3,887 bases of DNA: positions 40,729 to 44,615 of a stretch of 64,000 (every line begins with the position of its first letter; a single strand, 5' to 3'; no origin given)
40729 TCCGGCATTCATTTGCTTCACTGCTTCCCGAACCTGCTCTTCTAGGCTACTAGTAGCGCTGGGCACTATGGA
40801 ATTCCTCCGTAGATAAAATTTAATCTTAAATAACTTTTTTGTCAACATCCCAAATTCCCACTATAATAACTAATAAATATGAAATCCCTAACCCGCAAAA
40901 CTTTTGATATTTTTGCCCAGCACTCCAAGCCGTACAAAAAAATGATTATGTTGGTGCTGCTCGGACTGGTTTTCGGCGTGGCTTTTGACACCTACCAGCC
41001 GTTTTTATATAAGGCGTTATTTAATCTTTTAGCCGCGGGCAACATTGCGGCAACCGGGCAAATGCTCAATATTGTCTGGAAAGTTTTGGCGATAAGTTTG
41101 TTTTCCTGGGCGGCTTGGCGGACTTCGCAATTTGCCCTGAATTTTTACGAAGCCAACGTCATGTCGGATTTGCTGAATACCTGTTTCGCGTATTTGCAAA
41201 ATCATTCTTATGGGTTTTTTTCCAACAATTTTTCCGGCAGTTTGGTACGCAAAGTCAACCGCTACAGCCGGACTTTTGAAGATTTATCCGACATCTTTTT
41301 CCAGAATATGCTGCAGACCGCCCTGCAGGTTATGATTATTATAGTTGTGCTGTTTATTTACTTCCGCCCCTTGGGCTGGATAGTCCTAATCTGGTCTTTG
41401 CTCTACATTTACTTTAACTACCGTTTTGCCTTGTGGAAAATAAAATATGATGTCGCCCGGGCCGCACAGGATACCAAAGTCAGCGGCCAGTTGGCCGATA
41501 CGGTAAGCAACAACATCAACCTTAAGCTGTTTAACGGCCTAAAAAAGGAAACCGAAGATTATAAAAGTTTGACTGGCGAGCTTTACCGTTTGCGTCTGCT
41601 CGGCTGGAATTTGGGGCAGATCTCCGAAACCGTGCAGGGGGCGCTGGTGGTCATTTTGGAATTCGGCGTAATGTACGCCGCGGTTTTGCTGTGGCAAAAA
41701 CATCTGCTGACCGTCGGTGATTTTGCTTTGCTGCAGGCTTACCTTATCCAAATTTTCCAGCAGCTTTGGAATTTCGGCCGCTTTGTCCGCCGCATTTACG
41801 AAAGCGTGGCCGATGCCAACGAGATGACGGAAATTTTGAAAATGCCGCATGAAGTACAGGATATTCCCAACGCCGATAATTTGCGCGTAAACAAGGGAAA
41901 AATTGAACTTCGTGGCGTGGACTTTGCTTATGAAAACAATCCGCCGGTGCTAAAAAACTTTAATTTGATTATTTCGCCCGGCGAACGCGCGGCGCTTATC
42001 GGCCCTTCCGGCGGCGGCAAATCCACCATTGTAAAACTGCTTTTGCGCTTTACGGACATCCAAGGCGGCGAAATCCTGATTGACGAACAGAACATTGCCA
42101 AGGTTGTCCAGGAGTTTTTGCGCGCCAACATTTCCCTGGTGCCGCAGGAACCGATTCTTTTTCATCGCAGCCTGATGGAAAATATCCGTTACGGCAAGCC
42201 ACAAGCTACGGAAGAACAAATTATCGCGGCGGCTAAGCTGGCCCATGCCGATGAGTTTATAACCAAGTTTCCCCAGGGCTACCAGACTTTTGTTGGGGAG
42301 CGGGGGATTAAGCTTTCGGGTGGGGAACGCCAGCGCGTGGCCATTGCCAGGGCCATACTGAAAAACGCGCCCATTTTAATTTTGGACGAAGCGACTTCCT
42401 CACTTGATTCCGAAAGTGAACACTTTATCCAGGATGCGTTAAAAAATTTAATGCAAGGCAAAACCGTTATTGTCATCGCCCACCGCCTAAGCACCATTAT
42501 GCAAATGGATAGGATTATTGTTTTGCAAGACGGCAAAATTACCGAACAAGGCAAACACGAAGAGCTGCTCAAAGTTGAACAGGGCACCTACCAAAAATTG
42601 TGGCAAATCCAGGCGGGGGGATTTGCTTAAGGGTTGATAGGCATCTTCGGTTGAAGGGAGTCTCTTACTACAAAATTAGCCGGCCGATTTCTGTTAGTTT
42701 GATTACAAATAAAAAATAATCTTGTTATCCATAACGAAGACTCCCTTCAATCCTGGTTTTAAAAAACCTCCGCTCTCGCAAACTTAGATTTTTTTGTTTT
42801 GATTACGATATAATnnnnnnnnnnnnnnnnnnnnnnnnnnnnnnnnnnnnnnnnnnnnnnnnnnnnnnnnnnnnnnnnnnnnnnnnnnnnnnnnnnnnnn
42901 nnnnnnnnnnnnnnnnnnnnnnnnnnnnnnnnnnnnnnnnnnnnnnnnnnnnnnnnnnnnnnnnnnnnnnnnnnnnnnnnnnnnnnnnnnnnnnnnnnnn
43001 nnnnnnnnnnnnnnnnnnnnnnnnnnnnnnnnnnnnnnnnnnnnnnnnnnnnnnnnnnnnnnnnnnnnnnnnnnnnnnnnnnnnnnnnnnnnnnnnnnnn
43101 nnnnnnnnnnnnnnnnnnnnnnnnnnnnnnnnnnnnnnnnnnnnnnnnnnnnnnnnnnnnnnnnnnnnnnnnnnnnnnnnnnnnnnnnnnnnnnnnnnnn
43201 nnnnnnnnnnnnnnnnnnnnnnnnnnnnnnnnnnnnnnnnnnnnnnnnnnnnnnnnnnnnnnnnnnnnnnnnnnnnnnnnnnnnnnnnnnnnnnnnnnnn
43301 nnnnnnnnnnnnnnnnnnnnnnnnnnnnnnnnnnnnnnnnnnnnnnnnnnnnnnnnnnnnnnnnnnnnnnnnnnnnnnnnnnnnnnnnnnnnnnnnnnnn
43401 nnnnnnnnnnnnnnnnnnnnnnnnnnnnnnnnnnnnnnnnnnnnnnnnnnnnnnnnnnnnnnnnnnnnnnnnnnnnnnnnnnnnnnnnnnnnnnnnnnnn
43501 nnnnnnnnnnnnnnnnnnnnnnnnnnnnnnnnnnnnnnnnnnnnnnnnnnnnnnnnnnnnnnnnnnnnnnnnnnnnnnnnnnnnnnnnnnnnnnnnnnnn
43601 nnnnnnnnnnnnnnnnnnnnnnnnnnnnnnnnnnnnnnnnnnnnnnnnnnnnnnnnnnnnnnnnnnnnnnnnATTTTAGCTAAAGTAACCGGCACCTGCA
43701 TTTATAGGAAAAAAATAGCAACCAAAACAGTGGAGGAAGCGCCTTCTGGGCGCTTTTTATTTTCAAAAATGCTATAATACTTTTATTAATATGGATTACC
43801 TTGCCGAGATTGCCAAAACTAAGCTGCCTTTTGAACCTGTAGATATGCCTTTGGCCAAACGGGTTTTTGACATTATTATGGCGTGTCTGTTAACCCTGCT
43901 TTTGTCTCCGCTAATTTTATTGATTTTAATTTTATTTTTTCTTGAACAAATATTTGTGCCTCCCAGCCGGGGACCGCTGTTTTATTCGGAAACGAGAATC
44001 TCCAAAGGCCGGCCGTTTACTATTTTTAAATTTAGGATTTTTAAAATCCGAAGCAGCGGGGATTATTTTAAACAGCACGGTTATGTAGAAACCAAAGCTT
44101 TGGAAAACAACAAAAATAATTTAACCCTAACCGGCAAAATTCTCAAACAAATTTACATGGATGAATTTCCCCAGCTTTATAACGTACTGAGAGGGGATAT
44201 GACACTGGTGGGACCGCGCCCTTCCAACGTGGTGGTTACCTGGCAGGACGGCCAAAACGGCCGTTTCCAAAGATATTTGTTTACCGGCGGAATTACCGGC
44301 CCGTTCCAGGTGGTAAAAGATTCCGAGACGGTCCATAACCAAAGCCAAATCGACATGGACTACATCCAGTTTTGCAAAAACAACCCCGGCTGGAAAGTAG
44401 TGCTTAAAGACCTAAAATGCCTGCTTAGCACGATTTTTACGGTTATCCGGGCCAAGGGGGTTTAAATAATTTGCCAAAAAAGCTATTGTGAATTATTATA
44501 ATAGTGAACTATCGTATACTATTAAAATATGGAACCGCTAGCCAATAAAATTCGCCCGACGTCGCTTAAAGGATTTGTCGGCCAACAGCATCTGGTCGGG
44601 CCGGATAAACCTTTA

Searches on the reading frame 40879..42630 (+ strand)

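Call 97: search_protein_families(library=pfam, proteins=[window:40879-42630:+], max_evalue=0.0001)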
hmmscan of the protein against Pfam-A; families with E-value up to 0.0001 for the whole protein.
window:40879-42630:+ (583 aa): 3 families
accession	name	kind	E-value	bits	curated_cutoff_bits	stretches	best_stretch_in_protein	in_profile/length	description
PF00005.33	ABC_tran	-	7.9e-32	111.2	25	1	358-507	1-137/137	ABC transporter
PF00664.28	ABC_membrane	-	3.9e-16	60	28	1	24-295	2-273/274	ABC transporter transmembrane region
PF02463.25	SMC_N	-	7.1e-09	35.8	40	1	305-549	135-211/220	RecF/RecN/SMC N terminal domain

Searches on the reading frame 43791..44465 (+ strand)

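Call 98: search_protein_families(library=pfam, proteins=[window:43791-44465:+], max_evalue=0.0001)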
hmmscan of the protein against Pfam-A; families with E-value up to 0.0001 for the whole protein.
window:43791-44465:+ (224 aa): 1 family
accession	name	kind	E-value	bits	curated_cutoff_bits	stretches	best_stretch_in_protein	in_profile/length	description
PF02397.22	Bac_transf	-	3.7e-37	128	27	1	23-219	1-178/179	Bacterial sugar transferase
